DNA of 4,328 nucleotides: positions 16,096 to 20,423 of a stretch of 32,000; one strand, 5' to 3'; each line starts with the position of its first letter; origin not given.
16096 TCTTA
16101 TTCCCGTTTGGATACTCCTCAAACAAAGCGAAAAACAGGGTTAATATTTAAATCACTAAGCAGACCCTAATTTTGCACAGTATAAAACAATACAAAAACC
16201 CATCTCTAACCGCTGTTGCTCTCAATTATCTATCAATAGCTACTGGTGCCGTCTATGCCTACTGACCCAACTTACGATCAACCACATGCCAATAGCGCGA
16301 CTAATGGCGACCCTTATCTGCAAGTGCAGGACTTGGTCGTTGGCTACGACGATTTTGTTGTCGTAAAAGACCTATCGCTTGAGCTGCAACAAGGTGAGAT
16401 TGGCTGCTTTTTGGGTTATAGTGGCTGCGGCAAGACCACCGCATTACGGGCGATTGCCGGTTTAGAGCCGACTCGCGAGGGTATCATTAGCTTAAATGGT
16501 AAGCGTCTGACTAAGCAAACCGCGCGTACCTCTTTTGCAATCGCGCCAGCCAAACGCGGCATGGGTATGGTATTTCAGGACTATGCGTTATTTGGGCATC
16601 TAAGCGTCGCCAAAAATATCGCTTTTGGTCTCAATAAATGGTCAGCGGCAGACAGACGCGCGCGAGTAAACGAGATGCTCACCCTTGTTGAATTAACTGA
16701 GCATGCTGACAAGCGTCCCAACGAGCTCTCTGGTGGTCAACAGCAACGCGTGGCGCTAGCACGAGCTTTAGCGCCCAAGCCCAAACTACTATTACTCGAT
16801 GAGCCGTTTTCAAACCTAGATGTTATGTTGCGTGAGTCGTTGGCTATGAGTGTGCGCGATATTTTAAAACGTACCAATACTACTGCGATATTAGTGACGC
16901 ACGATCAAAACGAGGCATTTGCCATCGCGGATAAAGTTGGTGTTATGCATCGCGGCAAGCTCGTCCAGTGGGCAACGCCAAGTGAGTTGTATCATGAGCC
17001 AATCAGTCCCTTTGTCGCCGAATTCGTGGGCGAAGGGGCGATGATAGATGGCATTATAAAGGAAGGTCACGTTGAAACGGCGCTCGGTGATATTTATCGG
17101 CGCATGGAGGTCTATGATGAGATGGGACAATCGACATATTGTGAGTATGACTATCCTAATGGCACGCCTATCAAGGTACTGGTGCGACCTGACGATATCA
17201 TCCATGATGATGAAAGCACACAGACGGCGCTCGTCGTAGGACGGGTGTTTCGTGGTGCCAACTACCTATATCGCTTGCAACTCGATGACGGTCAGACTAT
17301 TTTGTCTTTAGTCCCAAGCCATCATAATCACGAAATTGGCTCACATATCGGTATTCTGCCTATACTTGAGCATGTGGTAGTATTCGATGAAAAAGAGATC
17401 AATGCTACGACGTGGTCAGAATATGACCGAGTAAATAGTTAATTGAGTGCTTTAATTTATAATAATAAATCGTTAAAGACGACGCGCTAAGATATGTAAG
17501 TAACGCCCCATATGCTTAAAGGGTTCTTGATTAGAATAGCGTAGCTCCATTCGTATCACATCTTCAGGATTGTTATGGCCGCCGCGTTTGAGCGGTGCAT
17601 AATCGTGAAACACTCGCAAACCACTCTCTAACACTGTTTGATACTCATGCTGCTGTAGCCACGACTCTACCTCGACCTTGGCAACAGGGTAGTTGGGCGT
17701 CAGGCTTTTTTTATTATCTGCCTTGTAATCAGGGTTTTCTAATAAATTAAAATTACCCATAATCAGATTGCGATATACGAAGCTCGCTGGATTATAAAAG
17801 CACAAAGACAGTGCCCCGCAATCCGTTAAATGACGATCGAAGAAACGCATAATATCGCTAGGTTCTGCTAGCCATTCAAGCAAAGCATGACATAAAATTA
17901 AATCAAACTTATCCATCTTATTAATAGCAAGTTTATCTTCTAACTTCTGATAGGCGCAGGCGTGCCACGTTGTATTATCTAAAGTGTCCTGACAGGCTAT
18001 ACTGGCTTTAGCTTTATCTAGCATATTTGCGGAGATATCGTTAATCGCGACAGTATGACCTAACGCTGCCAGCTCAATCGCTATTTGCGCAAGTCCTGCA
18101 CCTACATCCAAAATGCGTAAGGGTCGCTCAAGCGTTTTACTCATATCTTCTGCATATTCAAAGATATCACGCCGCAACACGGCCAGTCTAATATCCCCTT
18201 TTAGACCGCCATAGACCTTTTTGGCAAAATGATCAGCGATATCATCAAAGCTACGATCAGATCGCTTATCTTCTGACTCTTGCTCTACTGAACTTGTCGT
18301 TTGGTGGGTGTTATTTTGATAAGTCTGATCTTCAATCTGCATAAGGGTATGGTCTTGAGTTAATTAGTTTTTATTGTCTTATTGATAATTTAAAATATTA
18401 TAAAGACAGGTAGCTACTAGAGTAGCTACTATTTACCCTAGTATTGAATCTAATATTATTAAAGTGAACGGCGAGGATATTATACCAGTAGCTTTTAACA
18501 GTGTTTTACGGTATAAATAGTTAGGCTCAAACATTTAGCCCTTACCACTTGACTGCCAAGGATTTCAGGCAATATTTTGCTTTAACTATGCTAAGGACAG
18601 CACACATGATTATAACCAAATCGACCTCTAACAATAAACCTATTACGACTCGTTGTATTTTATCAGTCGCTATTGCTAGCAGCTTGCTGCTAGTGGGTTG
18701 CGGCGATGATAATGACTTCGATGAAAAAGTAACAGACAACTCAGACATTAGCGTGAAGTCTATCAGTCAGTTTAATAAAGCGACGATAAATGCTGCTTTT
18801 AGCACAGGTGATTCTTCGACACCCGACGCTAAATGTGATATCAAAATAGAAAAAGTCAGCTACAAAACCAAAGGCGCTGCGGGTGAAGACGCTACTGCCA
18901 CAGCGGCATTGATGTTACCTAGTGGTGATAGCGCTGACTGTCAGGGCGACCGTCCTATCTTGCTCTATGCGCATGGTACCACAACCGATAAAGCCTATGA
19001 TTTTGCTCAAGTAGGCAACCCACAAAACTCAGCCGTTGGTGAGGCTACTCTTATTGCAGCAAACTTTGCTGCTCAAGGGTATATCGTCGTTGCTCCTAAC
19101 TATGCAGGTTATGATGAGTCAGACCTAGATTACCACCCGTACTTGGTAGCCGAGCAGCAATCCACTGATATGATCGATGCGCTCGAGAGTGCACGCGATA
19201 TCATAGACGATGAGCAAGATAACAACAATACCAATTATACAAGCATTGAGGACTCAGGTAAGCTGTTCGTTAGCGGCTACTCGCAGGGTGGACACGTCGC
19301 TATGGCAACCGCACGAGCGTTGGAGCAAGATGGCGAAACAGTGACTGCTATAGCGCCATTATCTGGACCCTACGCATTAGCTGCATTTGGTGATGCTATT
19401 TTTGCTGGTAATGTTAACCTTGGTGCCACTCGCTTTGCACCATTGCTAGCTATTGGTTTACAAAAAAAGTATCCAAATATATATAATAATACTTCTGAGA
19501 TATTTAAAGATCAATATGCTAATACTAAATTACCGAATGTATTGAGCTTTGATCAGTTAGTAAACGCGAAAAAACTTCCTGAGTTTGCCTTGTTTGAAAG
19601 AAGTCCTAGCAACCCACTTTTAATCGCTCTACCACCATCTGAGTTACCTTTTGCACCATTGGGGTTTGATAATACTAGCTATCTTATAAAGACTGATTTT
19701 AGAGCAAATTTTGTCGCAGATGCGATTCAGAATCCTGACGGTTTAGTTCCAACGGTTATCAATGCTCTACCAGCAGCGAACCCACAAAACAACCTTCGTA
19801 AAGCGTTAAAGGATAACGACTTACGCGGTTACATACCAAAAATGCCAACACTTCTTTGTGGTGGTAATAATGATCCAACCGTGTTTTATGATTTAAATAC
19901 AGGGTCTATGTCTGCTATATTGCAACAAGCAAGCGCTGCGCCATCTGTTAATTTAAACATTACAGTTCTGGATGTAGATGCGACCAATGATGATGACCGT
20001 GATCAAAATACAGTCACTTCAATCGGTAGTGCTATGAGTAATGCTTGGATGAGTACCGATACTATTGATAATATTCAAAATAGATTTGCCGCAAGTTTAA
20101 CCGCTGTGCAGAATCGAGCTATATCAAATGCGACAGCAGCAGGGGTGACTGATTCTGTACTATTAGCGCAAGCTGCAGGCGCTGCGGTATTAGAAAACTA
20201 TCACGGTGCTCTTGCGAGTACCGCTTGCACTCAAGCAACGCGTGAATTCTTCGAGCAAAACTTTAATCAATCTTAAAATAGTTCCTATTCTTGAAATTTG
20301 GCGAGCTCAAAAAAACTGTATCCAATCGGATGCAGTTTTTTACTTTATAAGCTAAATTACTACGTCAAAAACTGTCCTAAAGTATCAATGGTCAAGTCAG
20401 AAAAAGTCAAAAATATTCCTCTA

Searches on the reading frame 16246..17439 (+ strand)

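Call 91: search_protein_families(library=pfam, proteins=[window:16246-17439:+], max_evalue=0.00001)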
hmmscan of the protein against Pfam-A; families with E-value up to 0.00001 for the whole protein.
window:16246-17439:+ (398 aa): 3 families
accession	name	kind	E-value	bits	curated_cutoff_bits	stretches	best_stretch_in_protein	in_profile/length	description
PF00005.33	ABC_tran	-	1e-33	117.2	25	1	40-188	1-136/137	ABC transporter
PF08402.16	TOBE_2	-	1.8e-08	34.8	21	1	311-380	1-76/76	TOBE domain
PF13304.12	AAA_21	-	7.2e-07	30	27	0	160-221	237-300/304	AAA domain, putative AbiEii toxin, Type IV TA system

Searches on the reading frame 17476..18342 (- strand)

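Call 91: search_protein_families(library=pfam, proteins=[window:17476-18342:-], max_evalue=0.00001)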
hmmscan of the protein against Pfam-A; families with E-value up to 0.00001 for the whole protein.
window:17476-18342:- (289 aa): 5 families
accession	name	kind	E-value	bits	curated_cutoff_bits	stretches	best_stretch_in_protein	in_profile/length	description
PF08242.18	Methyltransf_12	-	8.7e-11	42.9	30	1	78-176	1-96/98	Methyltransferase domain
PF13847.12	Methyltransf_31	-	2.7e-10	40.5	27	1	75-199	5-114/145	Methyltransferase domain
PF13489.12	Methyltransf_23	-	2.8e-10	40.6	27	1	57-185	6-121/164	Methyltransferase domain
PF08241.18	Methyltransf_11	-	4.7e-10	40.4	21.2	1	78-178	1-93/95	Methyltransferase domain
PF13649.12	Methyltransf_25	-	9.2e-10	39.5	27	1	77-173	1-94/97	Methyltransferase domain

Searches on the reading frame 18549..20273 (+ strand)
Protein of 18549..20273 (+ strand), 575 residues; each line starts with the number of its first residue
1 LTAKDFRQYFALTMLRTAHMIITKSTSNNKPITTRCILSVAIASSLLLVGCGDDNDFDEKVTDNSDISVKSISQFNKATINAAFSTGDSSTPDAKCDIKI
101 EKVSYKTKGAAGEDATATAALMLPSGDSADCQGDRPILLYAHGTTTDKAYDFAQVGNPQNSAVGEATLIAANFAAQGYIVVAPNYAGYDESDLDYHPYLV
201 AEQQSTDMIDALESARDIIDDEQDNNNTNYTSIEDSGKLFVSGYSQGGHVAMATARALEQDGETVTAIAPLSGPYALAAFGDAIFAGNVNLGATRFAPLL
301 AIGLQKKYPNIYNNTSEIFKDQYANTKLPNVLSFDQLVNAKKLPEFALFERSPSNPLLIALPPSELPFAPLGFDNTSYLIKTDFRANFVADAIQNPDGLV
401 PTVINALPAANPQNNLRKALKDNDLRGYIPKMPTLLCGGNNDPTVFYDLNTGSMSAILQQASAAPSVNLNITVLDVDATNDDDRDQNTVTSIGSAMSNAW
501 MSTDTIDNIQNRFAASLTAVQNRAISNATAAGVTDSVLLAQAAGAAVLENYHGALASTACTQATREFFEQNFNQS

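Call 91: search_protein_families(library=pfam, proteins=[window:18549-20273:+], max_evalue=0.00001)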
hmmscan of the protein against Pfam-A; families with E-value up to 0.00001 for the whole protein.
window:18549-20273:+ (575 aa): 0 families

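Call 94: search_protein_families(library=ncbifam, proteins=[window:18549-20273:+], max_evalue=0.01)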
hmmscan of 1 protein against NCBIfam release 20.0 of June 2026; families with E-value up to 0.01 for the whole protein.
window:18549-20273:+ (575 aa): 1 family
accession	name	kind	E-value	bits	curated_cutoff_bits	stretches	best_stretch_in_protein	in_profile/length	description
NF050058.1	e_dPHAscl_type1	hypoth_equivalog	0.0037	16.8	150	0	123-278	14-142/276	extracellular catalytic domain type 1 short-chain-length polyhydroxyalkanoate depolymerase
